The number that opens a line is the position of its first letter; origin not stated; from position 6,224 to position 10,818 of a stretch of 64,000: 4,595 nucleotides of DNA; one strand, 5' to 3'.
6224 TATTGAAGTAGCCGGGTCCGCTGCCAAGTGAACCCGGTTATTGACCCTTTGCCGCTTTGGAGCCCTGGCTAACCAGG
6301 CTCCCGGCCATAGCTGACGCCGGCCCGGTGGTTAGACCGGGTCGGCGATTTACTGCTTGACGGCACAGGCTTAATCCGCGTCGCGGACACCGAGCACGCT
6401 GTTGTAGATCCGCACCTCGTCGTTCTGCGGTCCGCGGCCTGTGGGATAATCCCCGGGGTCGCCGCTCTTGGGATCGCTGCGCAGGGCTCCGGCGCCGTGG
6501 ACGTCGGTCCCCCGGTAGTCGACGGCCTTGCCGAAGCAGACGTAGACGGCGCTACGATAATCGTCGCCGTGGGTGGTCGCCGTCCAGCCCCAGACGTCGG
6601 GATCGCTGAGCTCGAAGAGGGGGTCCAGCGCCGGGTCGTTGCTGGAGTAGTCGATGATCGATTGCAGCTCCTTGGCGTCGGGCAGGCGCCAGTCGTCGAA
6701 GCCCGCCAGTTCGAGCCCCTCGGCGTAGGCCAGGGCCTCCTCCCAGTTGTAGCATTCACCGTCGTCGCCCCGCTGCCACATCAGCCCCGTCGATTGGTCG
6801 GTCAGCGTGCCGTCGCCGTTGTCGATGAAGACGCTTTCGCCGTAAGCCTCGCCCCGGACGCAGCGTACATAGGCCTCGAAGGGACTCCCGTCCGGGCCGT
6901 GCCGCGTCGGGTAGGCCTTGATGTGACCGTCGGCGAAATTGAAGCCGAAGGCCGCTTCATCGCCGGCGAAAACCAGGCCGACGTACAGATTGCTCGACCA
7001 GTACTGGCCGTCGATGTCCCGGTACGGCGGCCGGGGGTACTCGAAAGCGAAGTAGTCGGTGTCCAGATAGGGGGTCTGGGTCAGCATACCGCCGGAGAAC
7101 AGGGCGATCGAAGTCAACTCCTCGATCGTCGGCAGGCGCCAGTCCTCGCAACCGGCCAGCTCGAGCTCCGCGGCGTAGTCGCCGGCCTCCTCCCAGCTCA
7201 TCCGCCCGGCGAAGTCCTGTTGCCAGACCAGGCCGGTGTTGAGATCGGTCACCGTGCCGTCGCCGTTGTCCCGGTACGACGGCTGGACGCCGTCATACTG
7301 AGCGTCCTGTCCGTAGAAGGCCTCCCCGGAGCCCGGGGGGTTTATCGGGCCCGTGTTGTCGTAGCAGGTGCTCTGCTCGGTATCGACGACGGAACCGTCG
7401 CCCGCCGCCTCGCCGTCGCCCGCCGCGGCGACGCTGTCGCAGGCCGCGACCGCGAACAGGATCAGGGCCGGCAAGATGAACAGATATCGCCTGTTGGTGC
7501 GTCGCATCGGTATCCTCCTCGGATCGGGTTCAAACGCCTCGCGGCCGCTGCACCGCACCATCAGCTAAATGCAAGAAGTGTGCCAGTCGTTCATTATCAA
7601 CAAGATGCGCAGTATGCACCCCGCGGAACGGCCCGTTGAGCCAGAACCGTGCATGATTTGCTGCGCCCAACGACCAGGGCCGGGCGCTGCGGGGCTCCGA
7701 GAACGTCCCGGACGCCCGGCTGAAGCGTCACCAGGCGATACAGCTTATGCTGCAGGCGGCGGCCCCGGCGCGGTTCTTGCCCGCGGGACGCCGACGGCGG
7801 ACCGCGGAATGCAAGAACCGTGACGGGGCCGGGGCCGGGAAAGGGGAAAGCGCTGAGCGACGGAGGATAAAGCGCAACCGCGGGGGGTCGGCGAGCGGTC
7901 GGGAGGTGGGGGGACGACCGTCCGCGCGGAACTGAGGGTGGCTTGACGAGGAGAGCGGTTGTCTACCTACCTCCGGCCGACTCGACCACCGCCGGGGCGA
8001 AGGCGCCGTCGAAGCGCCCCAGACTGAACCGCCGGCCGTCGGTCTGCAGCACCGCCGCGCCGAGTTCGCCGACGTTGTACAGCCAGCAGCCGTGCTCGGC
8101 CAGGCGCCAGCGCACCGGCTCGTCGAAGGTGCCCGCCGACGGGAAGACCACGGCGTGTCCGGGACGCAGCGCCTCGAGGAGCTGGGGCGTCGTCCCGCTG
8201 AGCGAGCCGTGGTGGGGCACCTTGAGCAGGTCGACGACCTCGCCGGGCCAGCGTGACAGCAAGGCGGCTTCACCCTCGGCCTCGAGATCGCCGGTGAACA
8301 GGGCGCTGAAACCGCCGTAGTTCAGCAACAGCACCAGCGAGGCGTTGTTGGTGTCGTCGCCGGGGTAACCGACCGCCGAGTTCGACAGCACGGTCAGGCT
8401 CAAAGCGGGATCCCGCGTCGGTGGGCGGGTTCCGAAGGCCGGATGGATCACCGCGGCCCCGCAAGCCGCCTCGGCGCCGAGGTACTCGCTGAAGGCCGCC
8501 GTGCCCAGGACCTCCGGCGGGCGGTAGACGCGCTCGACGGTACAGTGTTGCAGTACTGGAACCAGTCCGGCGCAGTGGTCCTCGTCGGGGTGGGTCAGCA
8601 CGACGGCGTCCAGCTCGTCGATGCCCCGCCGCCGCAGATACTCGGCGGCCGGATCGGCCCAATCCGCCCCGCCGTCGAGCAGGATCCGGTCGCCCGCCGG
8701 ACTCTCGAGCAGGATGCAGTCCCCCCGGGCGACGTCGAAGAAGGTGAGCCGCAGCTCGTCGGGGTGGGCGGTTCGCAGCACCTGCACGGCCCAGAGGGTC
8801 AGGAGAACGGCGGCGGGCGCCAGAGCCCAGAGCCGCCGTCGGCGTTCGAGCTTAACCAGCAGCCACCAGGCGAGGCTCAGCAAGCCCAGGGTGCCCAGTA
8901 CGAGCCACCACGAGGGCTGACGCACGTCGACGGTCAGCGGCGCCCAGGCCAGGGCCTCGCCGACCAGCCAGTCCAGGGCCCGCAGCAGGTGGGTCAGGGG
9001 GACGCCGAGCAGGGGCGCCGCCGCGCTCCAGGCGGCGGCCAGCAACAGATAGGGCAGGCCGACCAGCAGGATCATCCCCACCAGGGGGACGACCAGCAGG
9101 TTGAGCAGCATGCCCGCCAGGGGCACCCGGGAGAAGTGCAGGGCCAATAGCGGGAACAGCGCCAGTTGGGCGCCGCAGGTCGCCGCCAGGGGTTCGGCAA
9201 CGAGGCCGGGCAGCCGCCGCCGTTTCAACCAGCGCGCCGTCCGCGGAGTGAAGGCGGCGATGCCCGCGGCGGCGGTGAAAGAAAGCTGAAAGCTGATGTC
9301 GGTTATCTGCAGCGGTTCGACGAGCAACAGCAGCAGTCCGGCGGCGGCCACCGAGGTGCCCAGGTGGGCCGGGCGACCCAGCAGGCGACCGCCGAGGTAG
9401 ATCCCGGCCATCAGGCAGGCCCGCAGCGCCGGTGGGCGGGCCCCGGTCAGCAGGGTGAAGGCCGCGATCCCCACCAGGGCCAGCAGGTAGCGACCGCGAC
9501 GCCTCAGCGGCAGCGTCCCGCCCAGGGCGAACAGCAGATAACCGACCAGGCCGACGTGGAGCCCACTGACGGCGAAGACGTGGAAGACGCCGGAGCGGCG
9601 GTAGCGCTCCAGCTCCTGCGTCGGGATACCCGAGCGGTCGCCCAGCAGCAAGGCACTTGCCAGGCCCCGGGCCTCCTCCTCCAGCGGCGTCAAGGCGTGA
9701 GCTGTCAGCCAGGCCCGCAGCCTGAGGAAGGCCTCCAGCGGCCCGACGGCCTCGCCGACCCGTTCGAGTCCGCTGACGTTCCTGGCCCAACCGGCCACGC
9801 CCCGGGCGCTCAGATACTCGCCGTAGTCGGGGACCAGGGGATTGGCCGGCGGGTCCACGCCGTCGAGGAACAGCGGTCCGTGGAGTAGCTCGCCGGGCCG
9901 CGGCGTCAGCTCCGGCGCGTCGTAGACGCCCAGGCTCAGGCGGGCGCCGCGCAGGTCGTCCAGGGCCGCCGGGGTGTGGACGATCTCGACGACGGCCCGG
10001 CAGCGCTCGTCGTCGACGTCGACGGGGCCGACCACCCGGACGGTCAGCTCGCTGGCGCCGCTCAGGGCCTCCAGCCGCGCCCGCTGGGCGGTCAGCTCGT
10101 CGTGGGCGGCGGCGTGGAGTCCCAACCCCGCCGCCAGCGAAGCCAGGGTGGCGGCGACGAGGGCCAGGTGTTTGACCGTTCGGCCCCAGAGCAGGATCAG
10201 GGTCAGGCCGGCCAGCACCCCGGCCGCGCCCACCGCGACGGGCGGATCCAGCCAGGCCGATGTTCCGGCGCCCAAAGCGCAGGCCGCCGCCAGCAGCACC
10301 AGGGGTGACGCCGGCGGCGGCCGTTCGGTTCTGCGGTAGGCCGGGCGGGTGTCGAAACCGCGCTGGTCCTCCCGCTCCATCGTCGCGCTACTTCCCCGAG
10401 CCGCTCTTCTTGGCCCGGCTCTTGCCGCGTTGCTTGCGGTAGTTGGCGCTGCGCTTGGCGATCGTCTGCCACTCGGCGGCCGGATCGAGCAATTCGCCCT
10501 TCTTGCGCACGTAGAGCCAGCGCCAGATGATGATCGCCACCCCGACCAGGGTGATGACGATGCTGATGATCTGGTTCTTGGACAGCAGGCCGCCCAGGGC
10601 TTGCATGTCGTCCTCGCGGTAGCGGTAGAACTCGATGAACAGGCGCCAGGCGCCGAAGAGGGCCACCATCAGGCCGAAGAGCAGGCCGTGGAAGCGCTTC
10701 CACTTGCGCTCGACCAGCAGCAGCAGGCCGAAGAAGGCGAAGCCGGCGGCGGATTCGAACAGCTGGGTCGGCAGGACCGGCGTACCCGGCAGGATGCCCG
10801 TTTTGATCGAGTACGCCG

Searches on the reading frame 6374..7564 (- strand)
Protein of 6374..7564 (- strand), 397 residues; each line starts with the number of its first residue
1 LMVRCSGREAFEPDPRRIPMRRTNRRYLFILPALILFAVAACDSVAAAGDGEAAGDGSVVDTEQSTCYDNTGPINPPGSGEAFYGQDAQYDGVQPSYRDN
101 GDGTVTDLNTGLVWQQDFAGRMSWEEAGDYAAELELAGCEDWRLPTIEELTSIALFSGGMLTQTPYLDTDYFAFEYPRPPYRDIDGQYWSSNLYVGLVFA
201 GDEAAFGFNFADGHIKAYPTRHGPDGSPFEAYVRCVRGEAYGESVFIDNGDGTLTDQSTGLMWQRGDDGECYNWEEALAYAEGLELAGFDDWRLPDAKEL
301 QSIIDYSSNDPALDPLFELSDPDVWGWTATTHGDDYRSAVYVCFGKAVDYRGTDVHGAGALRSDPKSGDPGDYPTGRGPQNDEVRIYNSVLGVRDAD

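Call 28: search_protein_families(library=pfam, proteins=[window:6374-7564:-], max_evalue=0.00001)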
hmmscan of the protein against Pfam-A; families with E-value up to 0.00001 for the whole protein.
window:6374-7564:- (397 aa): 1 family
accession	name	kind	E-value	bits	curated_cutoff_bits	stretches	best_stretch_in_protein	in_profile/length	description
PF07603.17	Lcl_C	-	9.8e-46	155.3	34.9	2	252-352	1-105/117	Lcl C-terminal domain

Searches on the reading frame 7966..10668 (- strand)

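Call 28: search_protein_families(library=pfam, proteins=[window:7966-10668:-], max_evalue=0.00001)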
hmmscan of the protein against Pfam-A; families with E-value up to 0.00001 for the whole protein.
window:7966-10668:- (901 aa): 4 families
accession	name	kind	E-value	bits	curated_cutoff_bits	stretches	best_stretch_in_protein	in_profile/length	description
PF03772.21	Competence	-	4.4e-58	197.2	23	1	340-604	1-267/270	Competence protein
PF00753.33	Lactamase_B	-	1.7e-16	61.2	22.7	1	649-844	6-195/196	Metallo-beta-lactamase superfamily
PF13567.11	DUF4131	-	2.6e-11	43.9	31.6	1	139-292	2-154/165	Domain of unknown function (DUF4131)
PF12706.13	Lactamase_B_2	-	2.8e-08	34.1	27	1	661-797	2-145/200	Beta-lactamase superfamily domain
